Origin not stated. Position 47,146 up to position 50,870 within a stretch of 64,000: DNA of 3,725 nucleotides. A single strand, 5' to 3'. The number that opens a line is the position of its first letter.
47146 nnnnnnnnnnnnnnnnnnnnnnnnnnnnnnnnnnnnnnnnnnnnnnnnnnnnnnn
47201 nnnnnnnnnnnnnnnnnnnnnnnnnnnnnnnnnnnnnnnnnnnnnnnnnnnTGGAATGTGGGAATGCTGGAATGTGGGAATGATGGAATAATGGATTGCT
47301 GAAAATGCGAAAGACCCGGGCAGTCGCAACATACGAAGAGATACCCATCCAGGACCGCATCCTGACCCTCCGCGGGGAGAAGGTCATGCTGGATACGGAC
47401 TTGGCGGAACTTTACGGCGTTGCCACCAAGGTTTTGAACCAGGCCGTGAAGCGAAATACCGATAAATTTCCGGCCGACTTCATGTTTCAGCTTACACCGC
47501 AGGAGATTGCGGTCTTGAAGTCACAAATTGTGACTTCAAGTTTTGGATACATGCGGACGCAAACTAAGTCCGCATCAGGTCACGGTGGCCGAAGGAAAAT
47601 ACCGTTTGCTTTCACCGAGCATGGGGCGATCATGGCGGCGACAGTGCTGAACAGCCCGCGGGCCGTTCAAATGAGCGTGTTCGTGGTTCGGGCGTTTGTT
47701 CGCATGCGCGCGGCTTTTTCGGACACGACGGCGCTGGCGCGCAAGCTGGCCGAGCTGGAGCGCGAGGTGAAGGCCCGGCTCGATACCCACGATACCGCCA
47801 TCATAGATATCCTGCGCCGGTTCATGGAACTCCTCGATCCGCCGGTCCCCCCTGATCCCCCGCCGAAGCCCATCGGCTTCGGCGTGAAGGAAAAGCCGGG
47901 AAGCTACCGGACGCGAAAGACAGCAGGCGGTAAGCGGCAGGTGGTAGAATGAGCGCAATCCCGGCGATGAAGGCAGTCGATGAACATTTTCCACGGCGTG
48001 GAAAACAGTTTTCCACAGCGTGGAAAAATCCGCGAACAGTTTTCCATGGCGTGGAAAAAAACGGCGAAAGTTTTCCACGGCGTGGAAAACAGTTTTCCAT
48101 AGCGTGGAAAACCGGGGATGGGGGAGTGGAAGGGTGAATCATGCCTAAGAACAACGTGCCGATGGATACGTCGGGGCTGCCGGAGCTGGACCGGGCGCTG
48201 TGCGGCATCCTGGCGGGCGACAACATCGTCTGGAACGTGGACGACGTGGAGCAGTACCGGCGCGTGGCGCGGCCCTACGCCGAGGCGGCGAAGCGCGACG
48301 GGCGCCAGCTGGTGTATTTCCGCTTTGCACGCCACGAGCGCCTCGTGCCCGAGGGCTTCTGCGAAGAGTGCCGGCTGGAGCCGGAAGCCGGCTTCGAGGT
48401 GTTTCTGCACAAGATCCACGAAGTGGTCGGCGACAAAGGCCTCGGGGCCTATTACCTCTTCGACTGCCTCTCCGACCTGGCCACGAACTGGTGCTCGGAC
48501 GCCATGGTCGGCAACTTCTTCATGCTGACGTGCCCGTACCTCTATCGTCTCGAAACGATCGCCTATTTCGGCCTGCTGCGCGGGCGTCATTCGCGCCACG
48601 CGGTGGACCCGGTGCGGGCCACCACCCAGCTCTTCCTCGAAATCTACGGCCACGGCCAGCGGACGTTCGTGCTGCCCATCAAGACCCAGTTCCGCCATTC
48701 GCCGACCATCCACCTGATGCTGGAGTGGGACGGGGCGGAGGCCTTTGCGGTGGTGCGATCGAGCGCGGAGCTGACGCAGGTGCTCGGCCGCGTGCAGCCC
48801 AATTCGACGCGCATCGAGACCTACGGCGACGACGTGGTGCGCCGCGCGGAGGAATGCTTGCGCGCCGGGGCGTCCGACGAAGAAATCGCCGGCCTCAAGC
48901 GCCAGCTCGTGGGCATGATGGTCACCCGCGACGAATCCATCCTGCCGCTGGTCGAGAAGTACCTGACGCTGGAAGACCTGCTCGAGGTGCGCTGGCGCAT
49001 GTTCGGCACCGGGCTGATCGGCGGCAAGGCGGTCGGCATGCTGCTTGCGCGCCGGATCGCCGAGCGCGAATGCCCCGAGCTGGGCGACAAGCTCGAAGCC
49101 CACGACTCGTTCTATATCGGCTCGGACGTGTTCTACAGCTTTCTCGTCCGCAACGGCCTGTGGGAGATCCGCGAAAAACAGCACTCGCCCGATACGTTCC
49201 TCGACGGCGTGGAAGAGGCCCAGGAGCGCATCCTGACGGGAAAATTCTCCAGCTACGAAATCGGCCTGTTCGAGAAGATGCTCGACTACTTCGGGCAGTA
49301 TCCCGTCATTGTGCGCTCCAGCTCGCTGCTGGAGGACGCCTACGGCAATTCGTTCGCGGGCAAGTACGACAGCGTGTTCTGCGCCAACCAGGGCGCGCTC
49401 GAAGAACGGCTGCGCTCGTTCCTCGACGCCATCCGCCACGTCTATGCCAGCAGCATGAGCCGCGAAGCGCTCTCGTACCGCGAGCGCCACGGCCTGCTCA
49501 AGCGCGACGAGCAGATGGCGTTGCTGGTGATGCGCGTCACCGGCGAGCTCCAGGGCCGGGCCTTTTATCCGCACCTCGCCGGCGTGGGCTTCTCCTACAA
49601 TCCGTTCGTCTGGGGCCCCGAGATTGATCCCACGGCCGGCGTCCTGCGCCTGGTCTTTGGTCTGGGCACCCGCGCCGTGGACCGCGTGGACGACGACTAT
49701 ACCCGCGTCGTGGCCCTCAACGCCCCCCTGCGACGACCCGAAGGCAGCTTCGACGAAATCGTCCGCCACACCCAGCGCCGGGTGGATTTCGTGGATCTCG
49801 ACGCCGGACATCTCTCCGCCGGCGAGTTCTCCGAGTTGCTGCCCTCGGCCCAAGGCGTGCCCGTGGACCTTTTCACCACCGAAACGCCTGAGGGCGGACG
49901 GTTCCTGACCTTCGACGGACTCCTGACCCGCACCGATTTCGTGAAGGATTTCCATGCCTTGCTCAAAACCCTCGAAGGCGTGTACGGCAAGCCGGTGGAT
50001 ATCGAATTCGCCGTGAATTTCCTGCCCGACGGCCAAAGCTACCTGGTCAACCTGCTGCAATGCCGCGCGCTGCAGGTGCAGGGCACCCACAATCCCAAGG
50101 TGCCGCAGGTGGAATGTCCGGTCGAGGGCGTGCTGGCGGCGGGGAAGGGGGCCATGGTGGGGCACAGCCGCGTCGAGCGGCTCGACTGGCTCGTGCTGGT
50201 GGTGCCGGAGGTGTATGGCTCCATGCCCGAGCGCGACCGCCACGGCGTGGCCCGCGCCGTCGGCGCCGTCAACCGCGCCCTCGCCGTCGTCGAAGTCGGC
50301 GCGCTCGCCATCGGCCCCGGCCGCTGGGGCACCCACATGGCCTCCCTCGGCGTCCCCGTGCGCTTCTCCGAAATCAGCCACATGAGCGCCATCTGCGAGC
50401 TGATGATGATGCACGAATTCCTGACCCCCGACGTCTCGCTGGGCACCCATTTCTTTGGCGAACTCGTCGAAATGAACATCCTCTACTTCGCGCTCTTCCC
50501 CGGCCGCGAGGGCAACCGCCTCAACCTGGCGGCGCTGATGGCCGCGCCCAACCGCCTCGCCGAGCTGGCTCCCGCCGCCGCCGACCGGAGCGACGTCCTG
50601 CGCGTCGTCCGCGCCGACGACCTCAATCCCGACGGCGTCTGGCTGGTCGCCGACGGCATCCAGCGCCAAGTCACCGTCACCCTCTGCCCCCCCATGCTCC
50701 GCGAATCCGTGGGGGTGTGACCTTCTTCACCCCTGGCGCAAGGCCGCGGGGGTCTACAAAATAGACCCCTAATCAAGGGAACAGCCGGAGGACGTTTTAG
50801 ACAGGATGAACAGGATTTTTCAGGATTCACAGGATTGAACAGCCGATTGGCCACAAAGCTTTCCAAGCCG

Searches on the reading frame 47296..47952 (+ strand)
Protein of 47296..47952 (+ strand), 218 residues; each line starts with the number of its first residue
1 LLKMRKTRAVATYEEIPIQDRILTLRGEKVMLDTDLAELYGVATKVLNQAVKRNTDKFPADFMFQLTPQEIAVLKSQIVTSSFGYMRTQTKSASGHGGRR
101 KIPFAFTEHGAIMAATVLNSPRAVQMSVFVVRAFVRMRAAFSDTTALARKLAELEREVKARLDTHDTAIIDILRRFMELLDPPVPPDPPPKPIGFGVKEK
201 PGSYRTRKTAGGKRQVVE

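Call 8: search_protein_families(library=pfam, proteins=[window:47296-47952:+], max_evalue=0.01)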
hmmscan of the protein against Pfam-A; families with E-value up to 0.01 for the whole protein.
window:47296-47952:+ (218 aa): 1 family
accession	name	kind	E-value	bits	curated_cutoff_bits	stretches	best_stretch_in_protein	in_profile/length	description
PF10543.14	ORF6N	-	1.1e-31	109.3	27.8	1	21-117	2-86/86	ORF6N domain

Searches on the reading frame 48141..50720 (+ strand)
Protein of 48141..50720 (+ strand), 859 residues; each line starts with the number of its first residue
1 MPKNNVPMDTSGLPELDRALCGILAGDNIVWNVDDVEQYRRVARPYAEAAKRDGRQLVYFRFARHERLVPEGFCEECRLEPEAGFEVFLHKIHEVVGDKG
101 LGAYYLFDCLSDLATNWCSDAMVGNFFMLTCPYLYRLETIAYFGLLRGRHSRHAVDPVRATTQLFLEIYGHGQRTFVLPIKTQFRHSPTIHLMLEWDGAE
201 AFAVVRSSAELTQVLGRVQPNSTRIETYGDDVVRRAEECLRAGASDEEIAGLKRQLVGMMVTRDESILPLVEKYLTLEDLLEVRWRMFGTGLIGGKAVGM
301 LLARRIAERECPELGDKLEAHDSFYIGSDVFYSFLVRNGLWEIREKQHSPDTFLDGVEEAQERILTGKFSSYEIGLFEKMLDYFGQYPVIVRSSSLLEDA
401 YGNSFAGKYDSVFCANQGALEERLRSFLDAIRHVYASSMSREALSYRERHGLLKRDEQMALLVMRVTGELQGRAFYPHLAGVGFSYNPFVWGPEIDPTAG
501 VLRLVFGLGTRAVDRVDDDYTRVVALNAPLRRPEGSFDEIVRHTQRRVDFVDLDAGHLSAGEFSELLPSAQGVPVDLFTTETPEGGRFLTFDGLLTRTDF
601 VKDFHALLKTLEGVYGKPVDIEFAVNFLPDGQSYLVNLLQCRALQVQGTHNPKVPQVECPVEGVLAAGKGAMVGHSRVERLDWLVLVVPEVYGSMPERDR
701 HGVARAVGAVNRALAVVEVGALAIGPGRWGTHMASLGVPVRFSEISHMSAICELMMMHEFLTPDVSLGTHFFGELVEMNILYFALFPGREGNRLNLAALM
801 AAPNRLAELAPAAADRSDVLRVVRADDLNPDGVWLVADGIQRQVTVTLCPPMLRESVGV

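Call 8: search_protein_families(library=pfam, proteins=[window:48141-50720:+], max_evalue=0.01)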
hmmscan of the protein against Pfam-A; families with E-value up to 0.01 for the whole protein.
window:48141-50720:+ (859 aa): 1 family
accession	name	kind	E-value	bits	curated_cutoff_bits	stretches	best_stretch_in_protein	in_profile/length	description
PF01326.24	PPDK_N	-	2.1e-44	152.6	27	1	292-653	3-318/328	Pyruvate phosphate dikinase, AMP/ATP-binding domain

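Call 19: find_encoding_contigs(protein=window:48141-50720:+, flank=10000, max_places=6)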
Protein window:48141-50720:+ (859 aa): 4 contigs read that carry it; 2 places shown.
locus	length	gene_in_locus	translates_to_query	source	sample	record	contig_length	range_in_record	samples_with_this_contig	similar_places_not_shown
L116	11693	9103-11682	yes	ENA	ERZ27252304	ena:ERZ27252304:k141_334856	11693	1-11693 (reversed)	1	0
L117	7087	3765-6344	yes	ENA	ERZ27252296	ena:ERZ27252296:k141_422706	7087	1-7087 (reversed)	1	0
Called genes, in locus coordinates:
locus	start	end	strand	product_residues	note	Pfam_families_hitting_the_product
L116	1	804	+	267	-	?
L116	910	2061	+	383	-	PF20706:GT4-conflict, PF00534:Glycos_transf_1, PF13692:Glyco_trans_1_4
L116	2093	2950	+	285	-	PF00657:Lipase_GDSL (weak), PF13472:Lipase_GDSL_2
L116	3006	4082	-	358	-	PF14907:NTP_transf_5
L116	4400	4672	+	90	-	PF00381:PTS-HPr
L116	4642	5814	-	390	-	PF02615:Ldh_2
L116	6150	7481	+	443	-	PF14535:AMP-binding_C_2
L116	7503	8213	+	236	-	PF00106:adh_short, PF13561:adh_short_C2, PF21777:SDR-like (faint)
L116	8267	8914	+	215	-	PF10543:ORF6N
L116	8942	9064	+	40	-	-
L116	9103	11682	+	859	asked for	PF01326:PPDK_N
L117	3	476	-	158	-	?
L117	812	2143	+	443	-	PF14535:AMP-binding_C_2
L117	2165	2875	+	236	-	PF00106:adh_short, PF13561:adh_short_C2, PF21777:SDR-like (faint)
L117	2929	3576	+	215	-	PF10543:ORF6N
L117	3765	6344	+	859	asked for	PF01326:PPDK_N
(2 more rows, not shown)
